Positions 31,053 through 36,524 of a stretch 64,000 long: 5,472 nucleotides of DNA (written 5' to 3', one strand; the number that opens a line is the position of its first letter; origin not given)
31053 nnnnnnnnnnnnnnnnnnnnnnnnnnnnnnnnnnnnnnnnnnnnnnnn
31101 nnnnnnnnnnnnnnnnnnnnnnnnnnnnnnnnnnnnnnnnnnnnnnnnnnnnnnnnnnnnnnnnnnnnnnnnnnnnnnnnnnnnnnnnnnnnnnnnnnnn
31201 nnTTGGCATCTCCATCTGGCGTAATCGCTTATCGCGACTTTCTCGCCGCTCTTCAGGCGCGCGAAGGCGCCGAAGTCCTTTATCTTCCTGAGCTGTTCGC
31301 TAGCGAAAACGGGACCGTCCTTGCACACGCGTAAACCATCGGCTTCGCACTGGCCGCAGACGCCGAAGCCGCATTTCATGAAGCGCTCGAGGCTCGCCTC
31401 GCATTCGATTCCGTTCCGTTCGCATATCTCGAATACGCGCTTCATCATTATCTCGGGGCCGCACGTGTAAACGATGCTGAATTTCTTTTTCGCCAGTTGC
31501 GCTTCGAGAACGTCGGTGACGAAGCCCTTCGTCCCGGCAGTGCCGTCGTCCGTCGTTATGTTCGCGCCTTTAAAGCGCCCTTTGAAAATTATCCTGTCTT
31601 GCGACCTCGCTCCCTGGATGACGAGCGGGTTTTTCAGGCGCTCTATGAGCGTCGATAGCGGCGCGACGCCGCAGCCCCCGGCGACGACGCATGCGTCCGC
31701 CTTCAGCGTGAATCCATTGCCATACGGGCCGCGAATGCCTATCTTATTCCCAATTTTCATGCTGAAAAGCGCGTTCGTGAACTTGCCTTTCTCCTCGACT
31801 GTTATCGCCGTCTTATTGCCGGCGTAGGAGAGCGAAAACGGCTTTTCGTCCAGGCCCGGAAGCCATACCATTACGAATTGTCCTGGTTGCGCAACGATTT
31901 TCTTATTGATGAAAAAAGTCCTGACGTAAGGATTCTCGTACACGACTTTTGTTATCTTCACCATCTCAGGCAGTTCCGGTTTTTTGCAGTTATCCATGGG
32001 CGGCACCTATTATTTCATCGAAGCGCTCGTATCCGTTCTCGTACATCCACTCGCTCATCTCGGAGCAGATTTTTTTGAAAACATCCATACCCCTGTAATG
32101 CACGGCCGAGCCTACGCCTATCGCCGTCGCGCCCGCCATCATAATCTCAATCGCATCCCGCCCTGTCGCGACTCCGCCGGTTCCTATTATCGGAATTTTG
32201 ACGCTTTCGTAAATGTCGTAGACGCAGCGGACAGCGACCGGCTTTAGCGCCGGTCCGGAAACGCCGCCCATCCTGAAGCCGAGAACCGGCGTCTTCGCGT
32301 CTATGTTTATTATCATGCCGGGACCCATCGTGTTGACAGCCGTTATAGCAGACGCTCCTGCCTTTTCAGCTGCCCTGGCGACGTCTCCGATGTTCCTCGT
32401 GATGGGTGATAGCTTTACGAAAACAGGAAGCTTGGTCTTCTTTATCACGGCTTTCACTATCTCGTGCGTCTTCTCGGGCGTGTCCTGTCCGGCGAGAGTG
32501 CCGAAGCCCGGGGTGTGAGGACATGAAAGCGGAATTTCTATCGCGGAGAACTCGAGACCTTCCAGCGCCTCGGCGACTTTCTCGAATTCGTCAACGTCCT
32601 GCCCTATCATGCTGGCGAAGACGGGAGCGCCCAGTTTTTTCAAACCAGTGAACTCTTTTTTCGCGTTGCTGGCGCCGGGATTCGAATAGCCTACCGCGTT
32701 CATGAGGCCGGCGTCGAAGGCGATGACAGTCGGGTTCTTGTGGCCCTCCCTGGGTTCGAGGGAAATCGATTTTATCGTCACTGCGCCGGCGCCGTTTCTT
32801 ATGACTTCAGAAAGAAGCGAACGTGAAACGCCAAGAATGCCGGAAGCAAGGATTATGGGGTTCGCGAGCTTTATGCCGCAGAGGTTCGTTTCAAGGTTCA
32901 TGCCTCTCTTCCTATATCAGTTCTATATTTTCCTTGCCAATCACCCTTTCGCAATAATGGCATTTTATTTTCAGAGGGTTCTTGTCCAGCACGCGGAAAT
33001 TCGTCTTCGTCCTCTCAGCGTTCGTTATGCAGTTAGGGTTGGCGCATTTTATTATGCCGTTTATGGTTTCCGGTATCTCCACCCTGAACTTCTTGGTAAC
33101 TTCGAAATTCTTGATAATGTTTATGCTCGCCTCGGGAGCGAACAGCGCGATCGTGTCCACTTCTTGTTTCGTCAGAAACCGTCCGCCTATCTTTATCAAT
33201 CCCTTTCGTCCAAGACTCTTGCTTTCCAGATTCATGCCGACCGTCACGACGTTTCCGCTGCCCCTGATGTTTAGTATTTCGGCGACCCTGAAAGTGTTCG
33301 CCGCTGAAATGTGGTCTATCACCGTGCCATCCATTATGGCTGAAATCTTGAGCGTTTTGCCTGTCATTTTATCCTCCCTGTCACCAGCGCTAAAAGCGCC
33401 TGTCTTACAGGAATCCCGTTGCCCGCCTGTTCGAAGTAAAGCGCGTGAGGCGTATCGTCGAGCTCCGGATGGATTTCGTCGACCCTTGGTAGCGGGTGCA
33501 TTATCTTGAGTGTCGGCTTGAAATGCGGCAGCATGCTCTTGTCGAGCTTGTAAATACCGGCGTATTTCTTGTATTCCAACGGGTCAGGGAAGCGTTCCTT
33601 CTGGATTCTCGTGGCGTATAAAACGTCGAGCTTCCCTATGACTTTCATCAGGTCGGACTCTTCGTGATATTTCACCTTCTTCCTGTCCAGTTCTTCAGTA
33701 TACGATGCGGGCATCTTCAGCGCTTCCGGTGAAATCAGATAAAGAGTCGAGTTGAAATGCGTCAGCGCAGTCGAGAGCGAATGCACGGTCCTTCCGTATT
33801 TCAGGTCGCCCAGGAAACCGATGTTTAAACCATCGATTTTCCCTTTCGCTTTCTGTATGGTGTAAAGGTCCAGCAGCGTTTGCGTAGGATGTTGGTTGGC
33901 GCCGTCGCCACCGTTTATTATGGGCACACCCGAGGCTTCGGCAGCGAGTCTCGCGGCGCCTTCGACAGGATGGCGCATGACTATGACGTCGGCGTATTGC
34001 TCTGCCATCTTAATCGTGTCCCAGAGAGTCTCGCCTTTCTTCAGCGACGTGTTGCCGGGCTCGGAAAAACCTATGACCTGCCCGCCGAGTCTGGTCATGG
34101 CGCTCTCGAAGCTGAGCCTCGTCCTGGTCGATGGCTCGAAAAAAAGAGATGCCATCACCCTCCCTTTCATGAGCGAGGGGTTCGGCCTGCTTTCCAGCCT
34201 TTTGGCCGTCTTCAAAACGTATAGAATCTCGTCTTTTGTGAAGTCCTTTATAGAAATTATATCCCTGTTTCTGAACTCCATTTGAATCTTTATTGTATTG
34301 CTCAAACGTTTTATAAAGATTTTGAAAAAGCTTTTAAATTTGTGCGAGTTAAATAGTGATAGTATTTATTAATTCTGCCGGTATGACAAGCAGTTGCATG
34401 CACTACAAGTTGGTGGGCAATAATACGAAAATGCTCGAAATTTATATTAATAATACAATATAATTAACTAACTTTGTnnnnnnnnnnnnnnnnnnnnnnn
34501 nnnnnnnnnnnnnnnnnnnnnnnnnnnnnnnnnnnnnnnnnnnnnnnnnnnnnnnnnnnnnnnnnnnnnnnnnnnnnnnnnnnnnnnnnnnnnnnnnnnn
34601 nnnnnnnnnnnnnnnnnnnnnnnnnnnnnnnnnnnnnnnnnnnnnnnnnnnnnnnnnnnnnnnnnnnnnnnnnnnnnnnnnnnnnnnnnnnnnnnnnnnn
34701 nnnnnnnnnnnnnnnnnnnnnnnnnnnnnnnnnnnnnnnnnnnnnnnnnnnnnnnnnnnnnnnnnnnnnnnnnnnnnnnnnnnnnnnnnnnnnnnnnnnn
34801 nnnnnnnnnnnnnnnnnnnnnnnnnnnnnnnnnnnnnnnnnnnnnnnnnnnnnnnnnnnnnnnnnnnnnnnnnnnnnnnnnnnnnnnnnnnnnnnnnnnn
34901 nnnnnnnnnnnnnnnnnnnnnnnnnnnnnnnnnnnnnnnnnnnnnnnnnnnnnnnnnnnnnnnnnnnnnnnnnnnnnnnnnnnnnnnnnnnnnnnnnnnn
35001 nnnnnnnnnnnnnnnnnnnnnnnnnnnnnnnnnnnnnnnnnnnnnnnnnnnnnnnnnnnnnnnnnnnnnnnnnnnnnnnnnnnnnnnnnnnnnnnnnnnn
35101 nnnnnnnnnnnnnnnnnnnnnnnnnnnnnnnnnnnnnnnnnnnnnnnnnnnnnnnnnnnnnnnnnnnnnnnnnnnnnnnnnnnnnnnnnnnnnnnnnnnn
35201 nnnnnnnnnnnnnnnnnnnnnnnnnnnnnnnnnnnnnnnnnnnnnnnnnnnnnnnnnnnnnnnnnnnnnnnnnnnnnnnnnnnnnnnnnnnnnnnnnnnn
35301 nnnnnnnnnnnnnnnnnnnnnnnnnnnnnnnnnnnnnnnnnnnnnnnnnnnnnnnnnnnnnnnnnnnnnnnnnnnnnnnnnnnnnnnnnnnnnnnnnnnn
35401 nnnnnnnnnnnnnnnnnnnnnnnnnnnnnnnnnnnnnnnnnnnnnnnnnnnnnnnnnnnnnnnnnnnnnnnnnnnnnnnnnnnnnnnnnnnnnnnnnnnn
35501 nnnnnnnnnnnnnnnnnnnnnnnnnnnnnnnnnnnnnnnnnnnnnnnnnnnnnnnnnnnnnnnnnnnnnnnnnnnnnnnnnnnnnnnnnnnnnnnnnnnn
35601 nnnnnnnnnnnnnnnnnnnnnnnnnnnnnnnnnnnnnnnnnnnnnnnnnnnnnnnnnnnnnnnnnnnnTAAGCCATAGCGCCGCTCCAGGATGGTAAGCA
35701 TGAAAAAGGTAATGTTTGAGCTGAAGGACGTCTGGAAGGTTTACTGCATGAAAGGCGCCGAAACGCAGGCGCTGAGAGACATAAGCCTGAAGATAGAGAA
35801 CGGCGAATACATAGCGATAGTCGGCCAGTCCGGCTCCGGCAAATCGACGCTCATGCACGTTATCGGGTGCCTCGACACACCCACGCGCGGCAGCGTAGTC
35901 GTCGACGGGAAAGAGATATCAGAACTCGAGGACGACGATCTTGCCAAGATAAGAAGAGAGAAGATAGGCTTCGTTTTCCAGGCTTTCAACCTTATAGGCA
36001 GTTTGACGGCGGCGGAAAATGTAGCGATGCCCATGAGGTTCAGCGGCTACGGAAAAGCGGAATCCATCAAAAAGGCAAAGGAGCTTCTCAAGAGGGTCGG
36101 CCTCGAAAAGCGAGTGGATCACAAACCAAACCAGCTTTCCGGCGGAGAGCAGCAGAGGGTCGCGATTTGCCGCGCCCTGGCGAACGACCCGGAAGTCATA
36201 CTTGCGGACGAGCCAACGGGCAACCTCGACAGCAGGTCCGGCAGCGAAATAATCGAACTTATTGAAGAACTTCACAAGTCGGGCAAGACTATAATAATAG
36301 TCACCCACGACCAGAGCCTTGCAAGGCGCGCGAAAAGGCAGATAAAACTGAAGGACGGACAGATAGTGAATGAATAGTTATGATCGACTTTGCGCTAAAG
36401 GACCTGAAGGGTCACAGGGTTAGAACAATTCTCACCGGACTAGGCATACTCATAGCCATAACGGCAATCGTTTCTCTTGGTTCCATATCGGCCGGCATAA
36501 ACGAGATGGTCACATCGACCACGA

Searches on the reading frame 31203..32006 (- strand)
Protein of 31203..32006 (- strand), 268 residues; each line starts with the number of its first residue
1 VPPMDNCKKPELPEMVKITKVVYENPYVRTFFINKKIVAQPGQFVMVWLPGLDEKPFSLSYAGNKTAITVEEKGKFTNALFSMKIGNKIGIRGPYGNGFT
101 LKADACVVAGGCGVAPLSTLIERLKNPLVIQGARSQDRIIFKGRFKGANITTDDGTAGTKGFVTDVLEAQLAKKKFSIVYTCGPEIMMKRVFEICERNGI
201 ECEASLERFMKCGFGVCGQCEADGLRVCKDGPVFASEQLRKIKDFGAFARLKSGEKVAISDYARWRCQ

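Call 20: search_protein_families(library=pfam, proteins=[window:31203-32006:-], max_evalue=0.001)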
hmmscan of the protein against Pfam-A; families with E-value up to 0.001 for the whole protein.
window:31203-32006:- (268 aa): 3 families
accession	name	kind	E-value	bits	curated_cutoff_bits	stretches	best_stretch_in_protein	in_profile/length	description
PF10418.14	DHODB_Fe-S_bind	-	6.8e-11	42.1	23.9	1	207-239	1-40/41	Iron-sulfur cluster binding domain of dihydroorotate dehydrogenase B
PF00175.26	NAD_binding_1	-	3.3e-06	28.2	22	1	108-191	2-107/109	Oxidoreductase NAD-binding domain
PF00970.30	FAD_binding_6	-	0.00027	21.7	21.1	1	41-97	32-96/99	Oxidoreductase FAD-binding domain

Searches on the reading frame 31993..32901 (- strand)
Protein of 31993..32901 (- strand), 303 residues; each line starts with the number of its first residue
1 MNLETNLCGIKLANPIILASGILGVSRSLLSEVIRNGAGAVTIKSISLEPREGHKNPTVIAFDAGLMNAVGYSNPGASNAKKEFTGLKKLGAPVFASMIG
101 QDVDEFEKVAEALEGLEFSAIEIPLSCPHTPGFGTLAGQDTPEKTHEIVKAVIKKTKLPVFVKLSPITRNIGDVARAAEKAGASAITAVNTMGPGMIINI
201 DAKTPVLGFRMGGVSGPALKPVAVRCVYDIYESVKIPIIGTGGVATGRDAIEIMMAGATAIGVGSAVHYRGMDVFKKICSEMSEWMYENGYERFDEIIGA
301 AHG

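Call 20: search_protein_families(library=pfam, proteins=[window:31993-32901:-], max_evalue=0.001)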
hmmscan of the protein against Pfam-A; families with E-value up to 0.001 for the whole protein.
window:31993-32901:- (303 aa): 2 families
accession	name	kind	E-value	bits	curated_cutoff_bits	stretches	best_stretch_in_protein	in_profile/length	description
PF01180.27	DHO_dh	-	1.6e-71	241.3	27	1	3-286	2-291/291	Dihydroorotate dehydrogenase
PF01207.24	Dus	-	1e-06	28.6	20.4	1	93-266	55-216/311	Dihydrouridine synthase (Dus)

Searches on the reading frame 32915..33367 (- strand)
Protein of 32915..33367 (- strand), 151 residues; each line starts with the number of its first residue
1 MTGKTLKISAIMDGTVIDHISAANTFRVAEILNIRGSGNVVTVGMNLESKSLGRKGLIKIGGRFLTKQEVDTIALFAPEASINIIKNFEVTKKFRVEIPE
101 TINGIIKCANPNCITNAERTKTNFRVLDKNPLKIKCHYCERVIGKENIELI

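Call 60: search_protein_families(library=pfam, proteins=[window:32915-33367:-], max_evalue=0.001)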
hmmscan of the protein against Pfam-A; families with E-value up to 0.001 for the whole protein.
window:32915-33367:- (151 aa): 2 families
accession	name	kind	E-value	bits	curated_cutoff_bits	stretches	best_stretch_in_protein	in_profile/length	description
PF01948.23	PyrI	-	8.3e-30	103.3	25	1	6-97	1-93/93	Aspartate carbamoyltransferase regulatory chain, allosteric domain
PF02748.20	PyrI_C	-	4.2e-18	65.4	23.4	1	101-148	1-48/48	Aspartate carbamoyltransferase regulatory chain, metal binding domain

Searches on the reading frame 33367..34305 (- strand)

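Call 20: search_protein_families(library=pfam, proteins=[window:33367-34305:-], max_evalue=0.001)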
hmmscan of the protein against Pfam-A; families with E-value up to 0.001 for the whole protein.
window:33367-34305:- (313 aa): 2 families
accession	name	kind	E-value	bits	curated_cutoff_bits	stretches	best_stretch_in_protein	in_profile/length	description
PF02729.26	OTCace_N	-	1.4e-48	165.1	29.9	1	14-151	1-147/148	Aspartate/ornithine carbamoyltransferase, carbamoyl-P binding domain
PF00185.30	OTCace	-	9.9e-30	104.1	29.4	1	158-307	1-156/157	Aspartate/ornithine carbamoyltransferase, Asp/Orn binding domain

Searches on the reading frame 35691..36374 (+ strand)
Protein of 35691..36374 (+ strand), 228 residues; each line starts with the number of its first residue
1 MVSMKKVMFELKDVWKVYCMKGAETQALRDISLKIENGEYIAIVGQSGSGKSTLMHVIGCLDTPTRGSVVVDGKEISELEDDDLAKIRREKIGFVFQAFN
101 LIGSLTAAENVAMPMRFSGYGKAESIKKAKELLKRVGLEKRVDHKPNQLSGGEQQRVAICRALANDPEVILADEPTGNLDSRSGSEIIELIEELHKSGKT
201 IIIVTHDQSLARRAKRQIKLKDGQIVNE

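Call 20: search_protein_families(library=pfam, proteins=[window:35691-36374:+], max_evalue=0.001)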
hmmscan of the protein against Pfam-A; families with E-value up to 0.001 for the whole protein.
window:35691-36374:+ (228 aa): 9 families
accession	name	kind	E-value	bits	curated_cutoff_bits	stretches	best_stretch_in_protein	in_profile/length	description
PF00005.33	ABC_tran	-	1.3e-36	126.7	25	1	28-176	1-136/137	ABC transporter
PF02463.25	SMC_N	-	8.2e-08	32.4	40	1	126-221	120-212/220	RecF/RecN/SMC N terminal domain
PF13304.12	AAA_21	-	2.7e-07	31.4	27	0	147-210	236-302/304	AAA domain, putative AbiEii toxin, Type IV TA system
PF20720.3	nSTAND3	-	8.3e-06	26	27.2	0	24-58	3-37/155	Novel STAND NTPase 3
PF03266.21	NTPase_1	-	5.8e-05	23.4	23.9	0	128-225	55-152/168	NTPase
PF13166.12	AAA_13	-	0.00016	21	36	0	142-221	493-584/713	AAA domain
PF03193.22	RsgA_GTPase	-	0.00022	21.5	30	1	13-58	81-126/174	RsgA GTPase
PF13555.12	AAA_29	-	0.00022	21.4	27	1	33-55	17-39/61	P-loop containing region of AAA domain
PF13191.12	AAA_16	-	0.00071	20.5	32.6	0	21-78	5-63/167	AAA ATPase domain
